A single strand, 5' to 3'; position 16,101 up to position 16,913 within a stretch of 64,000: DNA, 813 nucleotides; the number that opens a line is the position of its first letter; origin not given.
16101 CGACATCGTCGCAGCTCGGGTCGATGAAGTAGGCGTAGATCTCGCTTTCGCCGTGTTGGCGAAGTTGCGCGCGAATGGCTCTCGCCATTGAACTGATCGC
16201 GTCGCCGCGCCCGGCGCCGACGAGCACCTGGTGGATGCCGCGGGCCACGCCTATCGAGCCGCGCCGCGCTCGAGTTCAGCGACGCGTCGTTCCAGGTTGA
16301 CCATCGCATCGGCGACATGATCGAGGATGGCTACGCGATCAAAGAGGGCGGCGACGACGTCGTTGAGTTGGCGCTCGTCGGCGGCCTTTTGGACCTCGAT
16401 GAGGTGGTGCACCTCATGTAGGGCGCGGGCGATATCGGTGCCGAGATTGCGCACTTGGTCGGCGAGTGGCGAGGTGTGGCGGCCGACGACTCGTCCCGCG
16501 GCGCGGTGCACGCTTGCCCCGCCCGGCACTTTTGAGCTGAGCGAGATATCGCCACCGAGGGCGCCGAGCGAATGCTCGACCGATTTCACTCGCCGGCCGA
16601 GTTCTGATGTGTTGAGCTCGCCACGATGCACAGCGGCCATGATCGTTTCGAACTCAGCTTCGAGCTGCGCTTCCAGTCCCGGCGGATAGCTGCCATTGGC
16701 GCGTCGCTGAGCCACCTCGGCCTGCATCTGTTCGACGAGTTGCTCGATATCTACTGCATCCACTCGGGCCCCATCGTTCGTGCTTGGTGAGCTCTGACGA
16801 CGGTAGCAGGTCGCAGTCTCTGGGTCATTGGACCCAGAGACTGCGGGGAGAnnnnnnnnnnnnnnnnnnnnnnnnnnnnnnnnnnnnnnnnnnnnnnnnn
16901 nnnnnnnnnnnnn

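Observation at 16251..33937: Four small coiled-coil ORFs, each packed against a large glycosyltransferase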

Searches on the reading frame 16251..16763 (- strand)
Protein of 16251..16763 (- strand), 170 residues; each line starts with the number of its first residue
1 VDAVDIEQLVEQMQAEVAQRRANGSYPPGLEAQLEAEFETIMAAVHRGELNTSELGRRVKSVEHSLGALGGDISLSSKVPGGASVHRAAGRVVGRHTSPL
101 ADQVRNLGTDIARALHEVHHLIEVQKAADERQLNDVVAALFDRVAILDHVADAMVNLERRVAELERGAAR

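Call 6: search_protein_families(library=pfam, proteins=[window:16251-16763:-], max_evalue=0.1)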
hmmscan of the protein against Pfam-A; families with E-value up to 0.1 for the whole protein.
window:16251-16763:- (170 aa): 1 family
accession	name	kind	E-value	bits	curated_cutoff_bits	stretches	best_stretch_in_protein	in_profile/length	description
PF04513.17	Baculo_PEP_C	-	0.011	16.2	38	0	100-164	32-97/140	Baculovirus polyhedron envelope protein, PEP, C terminus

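Call 14: find_homologous_proteins(query=window:16251-16763:-, max_evalue=0.01)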
Query window:16251-16763:- (170 aa): 12 proteins with E <= 0.01 among 1067 candidates.
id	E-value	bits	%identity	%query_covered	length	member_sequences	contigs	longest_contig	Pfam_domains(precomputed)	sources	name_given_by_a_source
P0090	2.1e-99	348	100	100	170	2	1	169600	-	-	-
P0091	8.6e-59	216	63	98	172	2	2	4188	-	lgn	-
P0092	9.8e-58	213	63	98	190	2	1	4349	-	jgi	jgi:hypothetical protein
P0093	1.5e-51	193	60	97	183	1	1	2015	-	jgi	jgi:hypothetical protein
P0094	1.9e-51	192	57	98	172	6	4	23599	-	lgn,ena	-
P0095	4.5e-51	191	54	99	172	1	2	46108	-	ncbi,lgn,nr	ncbi:MAG: hypothetical protein JWM34_2329 [Ilumatobacteraceae bacterium]|nr:hypothetical protein [Il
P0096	8.1e-51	190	56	99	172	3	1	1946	-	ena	-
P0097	1.3e-49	186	55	97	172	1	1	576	-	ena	-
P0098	1.1e-47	180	53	99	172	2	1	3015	-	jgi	-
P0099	1.9e-46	176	51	100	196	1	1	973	-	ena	-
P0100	5.5e-29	119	42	97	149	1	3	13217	-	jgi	jgi:hypothetical protein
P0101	2.5e-6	46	31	96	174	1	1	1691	-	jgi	jgi:hypothetical protein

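Call 18: find_encoding_contigs(protein=P0095, flank=8000, max_places=3)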
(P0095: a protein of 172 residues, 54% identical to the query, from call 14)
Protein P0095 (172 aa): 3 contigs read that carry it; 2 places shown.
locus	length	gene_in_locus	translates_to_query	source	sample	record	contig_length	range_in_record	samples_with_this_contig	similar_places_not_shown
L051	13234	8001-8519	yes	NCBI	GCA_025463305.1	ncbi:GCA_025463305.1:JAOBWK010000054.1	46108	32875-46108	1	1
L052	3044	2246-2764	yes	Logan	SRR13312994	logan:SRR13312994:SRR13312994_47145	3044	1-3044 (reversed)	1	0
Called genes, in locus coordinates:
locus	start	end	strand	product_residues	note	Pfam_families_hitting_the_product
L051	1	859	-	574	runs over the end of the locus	-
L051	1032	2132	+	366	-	PF01041:DegT_DnrJ_EryC1, PF00155:Aminotran_1_2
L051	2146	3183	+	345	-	PF13439:Glyco_transf_4 (faint), PF00534:Glycos_transf_1, PF13692:Glyco_trans_1_4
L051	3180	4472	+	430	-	PF00534:Glycos_transf_1, PF13692:Glyco_trans_1_4, PF13524:Glyco_trans_1_2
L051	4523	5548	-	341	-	PF20706:GT4-conflict (weak), PF00534:Glycos_transf_1, PF13692:Glyco_trans_1_4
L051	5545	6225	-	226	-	-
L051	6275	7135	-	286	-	PF05050:Methyltransf_21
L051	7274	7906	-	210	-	PF17836:PglD_N, PF14602:Hexapep_2 (faint), PF25087:GMPPB_C (weak), PF00132:Hexapep (weak), PF25084:LbH_EIF2B (faint)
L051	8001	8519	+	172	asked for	-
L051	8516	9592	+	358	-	PF00534:Glycos_transf_1, PF13692:Glyco_trans_1_4, PF20706:GT4-conflict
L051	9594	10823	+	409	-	PF13439:Glyco_transf_4 (faint), PF13579:Glyco_trans_4_4 (weak), PF00534:Glycos_transf_1, PF13692:Glyco_trans_1_4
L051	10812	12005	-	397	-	PF13555:AAA_29 (weak), PF00005:ABC_tran, PF14524:Wzt_C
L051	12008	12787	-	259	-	PF01061:ABC2_membrane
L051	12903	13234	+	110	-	PF01370:Epimerase, PF04321:RmlD_sub_bind (weak), PF05368:NmrA (weak), PF16363:GDP_Man_Dehyd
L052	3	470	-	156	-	?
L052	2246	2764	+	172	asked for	-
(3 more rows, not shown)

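Call 19: find_encoding_contigs(protein=P0094, flank=8000, max_places=3)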
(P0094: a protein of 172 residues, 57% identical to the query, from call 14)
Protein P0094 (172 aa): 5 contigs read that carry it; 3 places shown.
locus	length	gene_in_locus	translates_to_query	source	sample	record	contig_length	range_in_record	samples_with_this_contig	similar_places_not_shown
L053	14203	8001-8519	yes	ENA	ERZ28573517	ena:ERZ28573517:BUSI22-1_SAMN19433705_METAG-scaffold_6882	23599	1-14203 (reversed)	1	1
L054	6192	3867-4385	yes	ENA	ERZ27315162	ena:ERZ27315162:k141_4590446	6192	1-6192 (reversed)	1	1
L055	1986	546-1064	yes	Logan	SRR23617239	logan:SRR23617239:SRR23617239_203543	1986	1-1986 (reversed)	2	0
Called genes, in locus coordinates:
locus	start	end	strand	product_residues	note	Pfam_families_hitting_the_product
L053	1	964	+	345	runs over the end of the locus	PF13439:Glyco_transf_4 (faint), PF00534:Glycos_transf_1, PF13692:Glyco_trans_1_4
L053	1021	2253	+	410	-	PF00534:Glycos_transf_1, PF13692:Glyco_trans_1_4, PF13524:Glyco_trans_1_2 (weak)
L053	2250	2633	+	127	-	PF17836:PglD_N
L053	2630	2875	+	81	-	PF00132:Hexapep (faint)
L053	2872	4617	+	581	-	PF19830:DUF6311, PF25853:DUF6311_C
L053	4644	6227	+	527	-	PF00535:Glycos_transf_2, PF13489:Methyltransf_23, PF08241:Methyltransf_11 (faint), PF08242:Methyltransf_12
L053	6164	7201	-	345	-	PF00534:Glycos_transf_1, PF13692:Glyco_trans_1_4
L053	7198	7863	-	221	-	-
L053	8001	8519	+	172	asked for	-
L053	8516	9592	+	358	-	PF20706:GT4-conflict (weak), PF00534:Glycos_transf_1, PF13692:Glyco_trans_1_4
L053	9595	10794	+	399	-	PF13439:Glyco_transf_4 (weak), PF13579:Glyco_trans_4_4, PF00534:Glycos_transf_1 (weak), PF13692:Glyco_trans_1_4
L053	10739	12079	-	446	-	-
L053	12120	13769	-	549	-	PF13692:Glyco_trans_1_4, PF00534:Glycos_transf_1, PF20706:GT4-conflict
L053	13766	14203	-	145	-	?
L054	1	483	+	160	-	?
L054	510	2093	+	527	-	PF00535:Glycos_transf_2, PF13489:Methyltransf_23, PF08241:Methyltransf_11 (faint), PF08242:Methyltransf_12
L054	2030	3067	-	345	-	PF00534:Glycos_transf_1, PF13692:Glyco_trans_1_4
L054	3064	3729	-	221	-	-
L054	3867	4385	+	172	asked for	-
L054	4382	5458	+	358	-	PF20706:GT4-conflict (weak), PF00534:Glycos_transf_1, PF13692:Glyco_trans_1_4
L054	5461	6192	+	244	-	?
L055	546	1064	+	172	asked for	-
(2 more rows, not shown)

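Call 20: find_encoding_contigs(protein=P0100, flank=8000, max_places=3)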
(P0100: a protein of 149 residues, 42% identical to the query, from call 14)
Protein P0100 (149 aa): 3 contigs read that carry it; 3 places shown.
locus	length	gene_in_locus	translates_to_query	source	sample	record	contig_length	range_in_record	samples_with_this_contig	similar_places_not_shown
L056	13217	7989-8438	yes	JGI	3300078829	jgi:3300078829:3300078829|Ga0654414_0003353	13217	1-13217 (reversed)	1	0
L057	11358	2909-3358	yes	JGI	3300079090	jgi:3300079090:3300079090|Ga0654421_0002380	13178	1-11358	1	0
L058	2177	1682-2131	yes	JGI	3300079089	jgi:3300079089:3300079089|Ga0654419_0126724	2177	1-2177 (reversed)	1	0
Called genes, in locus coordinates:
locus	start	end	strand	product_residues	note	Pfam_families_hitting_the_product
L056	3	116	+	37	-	?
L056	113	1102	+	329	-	-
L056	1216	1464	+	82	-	-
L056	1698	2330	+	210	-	-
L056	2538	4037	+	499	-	PF13489:Methyltransf_23, PF08241:Methyltransf_11, PF08242:Methyltransf_12, PF13649:Methyltransf_25, PF13847:Methyltransf_31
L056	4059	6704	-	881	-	PF13517:FG-GAP_3 (faint), PF13570:Beta-prop_ACSF4 (faint), PF01839:FG-GAP (faint), PF13360:PQQ_2 (weak)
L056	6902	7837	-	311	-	PF13489:Methyltransf_23, PF08242:Methyltransf_12 (weak), PF08241:Methyltransf_11, PF13847:Methyltransf_31 (weak)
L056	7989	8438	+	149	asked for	-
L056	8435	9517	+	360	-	PF00534:Glycos_transf_1, PF13692:Glyco_trans_1_4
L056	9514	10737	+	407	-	PF13439:Glyco_transf_4 (weak), PF13579:Glyco_trans_4_4, PF00534:Glycos_transf_1, PF13692:Glyco_trans_1_4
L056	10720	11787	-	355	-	PF07021:MetW (weak), PF13489:Methyltransf_23, PF08241:Methyltransf_11, PF08242:Methyltransf_12 (weak), PF13649:Methyltransf_25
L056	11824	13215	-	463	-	?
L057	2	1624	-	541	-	?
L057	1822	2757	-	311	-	PF13489:Methyltransf_23, PF08242:Methyltransf_12 (weak), PF08241:Methyltransf_11, PF13847:Methyltransf_31 (weak)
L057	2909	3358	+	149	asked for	-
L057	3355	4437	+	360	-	PF00534:Glycos_transf_1, PF13692:Glyco_trans_1_4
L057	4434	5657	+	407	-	PF13439:Glyco_transf_4 (weak), PF13579:Glyco_trans_4_4, PF00534:Glycos_transf_1, PF13692:Glyco_trans_1_4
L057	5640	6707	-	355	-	PF07021:MetW (weak), PF13489:Methyltransf_23, PF08241:Methyltransf_11, PF08242:Methyltransf_12 (weak), PF13649:Methyltransf_25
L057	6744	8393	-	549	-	-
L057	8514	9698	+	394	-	PF20706:GT4-conflict, PF00534:Glycos_transf_1, PF13692:Glyco_trans_1_4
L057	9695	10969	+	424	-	PF20706:GT4-conflict, PF00534:Glycos_transf_1, PF13692:Glyco_trans_1_4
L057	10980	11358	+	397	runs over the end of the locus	PF00005:ABC_tran, PF14524:Wzt_C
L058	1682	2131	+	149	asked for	-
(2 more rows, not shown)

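Call 44: predict_structure(alignment_id=A3)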
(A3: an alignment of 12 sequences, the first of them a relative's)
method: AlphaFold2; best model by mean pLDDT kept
length: 170 residues; sequences in the alignment: 12
mean_pLDDT: 67.8   pTM: 0.36
mean pLDDT of the five models: 67.8, 67.6, 66.4, 59.9, 58.6
residues with pLDDT >= 90: 0; 70-90: 88; 50-70: 72; < 50: 10
segments of 3 or more residues with pLDDT < 50: 45-50
pLDDT, mean of each block of 10 residues (from residue 1): 61 75 67 69 50 67 63 61 70 72 76 75 62 72 75 75 63
secondary structure, 60 per line:
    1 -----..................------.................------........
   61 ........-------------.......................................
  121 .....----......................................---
elements in order: H6-23 H30-46 H53-68 H82-125 H130-167

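Call 48: fold_search(model_id=the predicted structure, library=pdb)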
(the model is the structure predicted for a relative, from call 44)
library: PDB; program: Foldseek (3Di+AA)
matches with E <= 10: 246; with E <= 0.001: 0
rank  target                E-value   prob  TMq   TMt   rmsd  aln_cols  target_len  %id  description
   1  6n8t_A                4.7e-01  0.14  0.21  0.05  18.4       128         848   16  Hsp104DWB closed conformation (released 2019-01-02)
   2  5vy9_A                4.7e-01  0.14  0.21  0.05  18.4       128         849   16  S. cerevisiae Hsp104:casein complex, Middle Domain Conformation (released 2017-07-19)
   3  6azy                  1.0e+00  0.12  0.23  0.06  17.0       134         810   19  Crystal structure of Hsp104 R328M/R757M mutant from Calcarisporiella thermophila (released 2018-10-03)
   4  6z6f_D                1.1e+00  0.07  0.19  0.07  47.0       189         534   17  HDAC-PC (released 2021-02-17)
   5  5mdw_7                1.2e+00  0.09  0.18  0.11  13.1       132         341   18  Structure of ArfA(A18T) and RF2 bound to the 70S ribosome (pre-accommodated state) (released 2016-12-14)
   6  9hmx_A                1.4e+00  0.12  0.28  0.27  33.2       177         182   18  Structure of SteB-RipA complex from Mycobacterium tuberculosis (released 2025-07-30)
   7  6z0c_D                1.6e+00  0.35  0.40  0.37  12.7       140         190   12  Structure of in silico modelled artificial Maquette-3 protein (released 2021-03-17)
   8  5xzi                  1.6e+00  0.25  0.31  0.44   8.1       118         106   14  Crystal structure of the Zn-directed tetramer of the engineered cyt cb562 variant, AB5 (released 2017-12-20)
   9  6d00_1                1.6e+00  0.11  0.26  0.07  15.2       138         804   17  Calcarisporiella thermophila Hsp104 (released 2019-04-03)
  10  4cs8_C                1.6e+00  0.10  0.20  0.21  17.5       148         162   12  Crystal structure of the asymmetric human metapneumovirus M2-1 tetramer, form 2 (released 2014-05-28)
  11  1gqe                  1.7e+00  0.16  0.26  0.14  12.8       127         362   20  Polypeptide Chain Release Factor 2 (RF2) from Escherichia coli (released 2002-04-04)
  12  3plt_A                1.7e+00  0.10  0.25  0.21  21.6       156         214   14  Crystal structure of Lsp1 from Saccharomyces cerevisiae (released 2011-06-22)
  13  8gs1_D                1.8e+00  0.14  0.26  0.15  19.4       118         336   14  Crystal structure of AziU2-U3 complex from Streptomyces sahachiroi NRRL2485 (released 2023-09-06)
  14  8qb7_A                1.8e+00  0.09  0.24  0.16  20.4       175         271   11  Pil1 in native eisosome lattice bound to plasma membrane microdomain (released 2024-07-24)
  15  4cs9_A                1.8e+00  0.06  0.18  0.19  21.6       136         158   13  Crystal structure of the asymmetric human metapneumovirus M2-1 tetramer bound to adenosine monophosphate (released 2014-05-28)
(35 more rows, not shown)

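Call 54: search_protein_families(library=ncbifam, proteins=[window:16251-16763:-], max_evalue=0.01)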
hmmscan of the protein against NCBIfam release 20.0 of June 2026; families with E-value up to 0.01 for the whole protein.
window:16251-16763:- (170 aa): 0 families

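Call 69: find_encoding_contigs(protein=P0101, flank=3000, max_places=2)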
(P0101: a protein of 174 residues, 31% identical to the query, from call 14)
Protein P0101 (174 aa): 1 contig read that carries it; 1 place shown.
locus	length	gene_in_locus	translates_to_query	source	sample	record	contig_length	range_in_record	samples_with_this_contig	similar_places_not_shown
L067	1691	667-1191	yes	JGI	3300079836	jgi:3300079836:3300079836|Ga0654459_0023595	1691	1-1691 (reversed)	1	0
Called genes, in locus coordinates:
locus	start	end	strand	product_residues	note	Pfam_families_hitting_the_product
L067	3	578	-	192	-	?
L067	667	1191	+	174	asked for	-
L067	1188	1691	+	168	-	?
